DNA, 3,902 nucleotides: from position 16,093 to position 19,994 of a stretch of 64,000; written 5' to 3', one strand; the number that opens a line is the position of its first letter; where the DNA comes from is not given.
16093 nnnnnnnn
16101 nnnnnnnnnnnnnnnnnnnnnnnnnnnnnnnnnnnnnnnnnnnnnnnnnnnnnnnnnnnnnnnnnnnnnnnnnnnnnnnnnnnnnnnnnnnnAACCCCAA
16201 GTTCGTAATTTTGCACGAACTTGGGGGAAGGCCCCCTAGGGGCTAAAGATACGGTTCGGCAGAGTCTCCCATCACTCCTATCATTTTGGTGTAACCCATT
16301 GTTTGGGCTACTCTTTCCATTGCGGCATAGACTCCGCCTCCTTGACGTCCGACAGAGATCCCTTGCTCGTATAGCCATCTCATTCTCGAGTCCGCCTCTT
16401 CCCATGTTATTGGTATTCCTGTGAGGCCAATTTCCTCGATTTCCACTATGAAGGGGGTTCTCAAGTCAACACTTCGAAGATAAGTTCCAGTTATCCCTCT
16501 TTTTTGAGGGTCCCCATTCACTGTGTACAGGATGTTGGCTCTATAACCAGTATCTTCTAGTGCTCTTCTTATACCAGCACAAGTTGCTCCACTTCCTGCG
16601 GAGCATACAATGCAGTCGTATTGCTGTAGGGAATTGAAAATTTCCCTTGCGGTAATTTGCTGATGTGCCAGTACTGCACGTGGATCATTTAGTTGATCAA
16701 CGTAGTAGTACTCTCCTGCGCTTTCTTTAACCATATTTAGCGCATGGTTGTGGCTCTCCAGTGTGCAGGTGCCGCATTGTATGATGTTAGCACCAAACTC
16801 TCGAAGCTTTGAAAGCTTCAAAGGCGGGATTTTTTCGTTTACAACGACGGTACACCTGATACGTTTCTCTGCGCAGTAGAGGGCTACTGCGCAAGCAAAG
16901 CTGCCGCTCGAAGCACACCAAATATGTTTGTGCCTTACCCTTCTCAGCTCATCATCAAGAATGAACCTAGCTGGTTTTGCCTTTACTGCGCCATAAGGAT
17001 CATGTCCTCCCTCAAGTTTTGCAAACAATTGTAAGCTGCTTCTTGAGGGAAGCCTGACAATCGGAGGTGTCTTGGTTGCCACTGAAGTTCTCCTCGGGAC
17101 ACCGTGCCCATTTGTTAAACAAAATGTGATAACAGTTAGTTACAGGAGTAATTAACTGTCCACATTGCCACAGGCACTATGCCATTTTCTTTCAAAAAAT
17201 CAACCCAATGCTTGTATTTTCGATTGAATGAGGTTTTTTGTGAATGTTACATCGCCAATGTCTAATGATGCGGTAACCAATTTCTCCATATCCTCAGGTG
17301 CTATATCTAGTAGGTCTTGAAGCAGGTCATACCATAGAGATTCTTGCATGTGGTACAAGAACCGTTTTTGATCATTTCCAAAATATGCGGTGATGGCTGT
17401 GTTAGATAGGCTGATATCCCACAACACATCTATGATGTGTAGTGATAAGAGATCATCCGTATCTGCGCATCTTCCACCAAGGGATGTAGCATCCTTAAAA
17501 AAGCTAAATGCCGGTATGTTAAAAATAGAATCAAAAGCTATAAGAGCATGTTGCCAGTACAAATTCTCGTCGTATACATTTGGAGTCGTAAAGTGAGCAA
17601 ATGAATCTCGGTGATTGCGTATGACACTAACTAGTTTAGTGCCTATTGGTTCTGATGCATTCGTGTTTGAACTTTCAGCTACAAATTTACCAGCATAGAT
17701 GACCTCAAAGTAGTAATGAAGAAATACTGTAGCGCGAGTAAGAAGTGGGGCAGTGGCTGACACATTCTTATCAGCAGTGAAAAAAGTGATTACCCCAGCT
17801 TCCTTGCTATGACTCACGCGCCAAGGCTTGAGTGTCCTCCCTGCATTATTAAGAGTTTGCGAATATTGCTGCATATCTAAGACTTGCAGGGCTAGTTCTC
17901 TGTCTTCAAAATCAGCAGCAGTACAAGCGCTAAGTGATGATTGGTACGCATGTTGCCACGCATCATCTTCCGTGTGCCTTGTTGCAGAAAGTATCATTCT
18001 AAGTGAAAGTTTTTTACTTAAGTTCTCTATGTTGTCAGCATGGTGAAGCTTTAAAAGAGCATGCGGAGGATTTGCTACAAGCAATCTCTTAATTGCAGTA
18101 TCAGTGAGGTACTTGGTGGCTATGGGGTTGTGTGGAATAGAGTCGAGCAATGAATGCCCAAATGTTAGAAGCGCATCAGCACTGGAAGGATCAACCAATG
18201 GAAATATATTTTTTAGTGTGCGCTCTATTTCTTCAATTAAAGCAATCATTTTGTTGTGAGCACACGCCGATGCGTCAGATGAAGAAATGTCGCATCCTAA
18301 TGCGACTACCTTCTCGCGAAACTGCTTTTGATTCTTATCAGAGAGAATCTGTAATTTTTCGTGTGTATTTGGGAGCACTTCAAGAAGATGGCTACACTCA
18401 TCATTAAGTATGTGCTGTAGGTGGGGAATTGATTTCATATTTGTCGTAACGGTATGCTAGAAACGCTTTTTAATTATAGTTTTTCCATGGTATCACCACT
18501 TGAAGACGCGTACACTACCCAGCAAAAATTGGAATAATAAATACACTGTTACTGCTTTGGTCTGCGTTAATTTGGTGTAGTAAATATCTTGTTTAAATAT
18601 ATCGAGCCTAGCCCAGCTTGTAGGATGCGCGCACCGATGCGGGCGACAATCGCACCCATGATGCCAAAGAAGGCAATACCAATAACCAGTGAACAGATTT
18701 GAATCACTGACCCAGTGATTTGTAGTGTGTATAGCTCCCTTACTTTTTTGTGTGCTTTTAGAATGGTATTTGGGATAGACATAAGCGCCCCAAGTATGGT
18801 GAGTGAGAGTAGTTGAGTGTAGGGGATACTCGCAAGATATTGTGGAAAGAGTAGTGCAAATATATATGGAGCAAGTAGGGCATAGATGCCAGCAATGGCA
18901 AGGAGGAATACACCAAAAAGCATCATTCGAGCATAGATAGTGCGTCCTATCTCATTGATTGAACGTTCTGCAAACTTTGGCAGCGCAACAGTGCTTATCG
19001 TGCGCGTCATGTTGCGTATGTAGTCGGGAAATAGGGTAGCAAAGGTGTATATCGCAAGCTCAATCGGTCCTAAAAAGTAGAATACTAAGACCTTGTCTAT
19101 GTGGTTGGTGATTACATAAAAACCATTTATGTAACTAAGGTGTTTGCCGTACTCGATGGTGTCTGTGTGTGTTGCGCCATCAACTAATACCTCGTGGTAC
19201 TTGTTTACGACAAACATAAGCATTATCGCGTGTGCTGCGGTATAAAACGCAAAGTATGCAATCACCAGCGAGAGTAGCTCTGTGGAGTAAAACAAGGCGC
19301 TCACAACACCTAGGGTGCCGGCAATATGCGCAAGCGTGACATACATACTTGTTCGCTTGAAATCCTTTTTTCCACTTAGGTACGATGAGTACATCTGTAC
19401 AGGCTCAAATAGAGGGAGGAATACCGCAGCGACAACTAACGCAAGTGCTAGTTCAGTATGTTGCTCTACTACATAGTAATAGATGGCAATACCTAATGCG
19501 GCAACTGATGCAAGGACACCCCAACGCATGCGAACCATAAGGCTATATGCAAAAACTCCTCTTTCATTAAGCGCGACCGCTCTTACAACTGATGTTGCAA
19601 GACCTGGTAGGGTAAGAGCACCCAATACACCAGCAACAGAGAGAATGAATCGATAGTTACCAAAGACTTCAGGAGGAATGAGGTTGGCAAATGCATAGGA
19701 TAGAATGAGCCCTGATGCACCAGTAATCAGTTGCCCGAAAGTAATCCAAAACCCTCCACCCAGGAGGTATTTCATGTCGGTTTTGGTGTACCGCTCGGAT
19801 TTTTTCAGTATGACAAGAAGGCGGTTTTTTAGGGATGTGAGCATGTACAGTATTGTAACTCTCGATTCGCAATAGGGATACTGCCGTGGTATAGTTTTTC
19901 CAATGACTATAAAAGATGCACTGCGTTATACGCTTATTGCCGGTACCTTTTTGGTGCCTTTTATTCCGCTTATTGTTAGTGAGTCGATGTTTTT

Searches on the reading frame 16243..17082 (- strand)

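Call 37: search_protein_families(library=pfam, proteins=[window:16243-17082:-], max_evalue=0.001)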
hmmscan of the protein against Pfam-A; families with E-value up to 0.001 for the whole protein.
window:16243-17082:- (279 aa): 1 family
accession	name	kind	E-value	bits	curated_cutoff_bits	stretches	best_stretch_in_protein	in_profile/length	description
PF00291.31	PALP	-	2.7e-38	132.4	35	1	7-261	9-282/295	Pyridoxal-phosphate dependent enzyme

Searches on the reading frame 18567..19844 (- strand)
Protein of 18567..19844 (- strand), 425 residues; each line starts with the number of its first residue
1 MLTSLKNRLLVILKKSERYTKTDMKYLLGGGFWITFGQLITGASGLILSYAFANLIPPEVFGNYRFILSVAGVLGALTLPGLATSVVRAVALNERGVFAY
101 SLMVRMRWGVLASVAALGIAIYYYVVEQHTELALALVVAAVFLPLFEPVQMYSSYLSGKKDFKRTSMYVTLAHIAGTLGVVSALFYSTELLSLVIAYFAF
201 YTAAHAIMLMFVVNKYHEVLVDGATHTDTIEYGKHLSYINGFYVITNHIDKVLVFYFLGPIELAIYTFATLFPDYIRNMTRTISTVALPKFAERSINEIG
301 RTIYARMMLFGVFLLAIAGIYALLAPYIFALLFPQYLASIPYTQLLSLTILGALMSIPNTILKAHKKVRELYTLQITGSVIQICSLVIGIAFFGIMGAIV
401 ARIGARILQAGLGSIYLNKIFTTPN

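Call 37: search_protein_families(library=pfam, proteins=[window:18567-19844:-], max_evalue=0.001)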
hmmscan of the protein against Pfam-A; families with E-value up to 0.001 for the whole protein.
window:18567-19844:- (425 aa): 1 family
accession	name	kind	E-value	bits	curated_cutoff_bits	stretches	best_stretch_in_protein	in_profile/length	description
PF01943.22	Polysacc_synt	-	1.2e-14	54.9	28.2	1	28-293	2-272/274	Polysaccharide biosynthesis protein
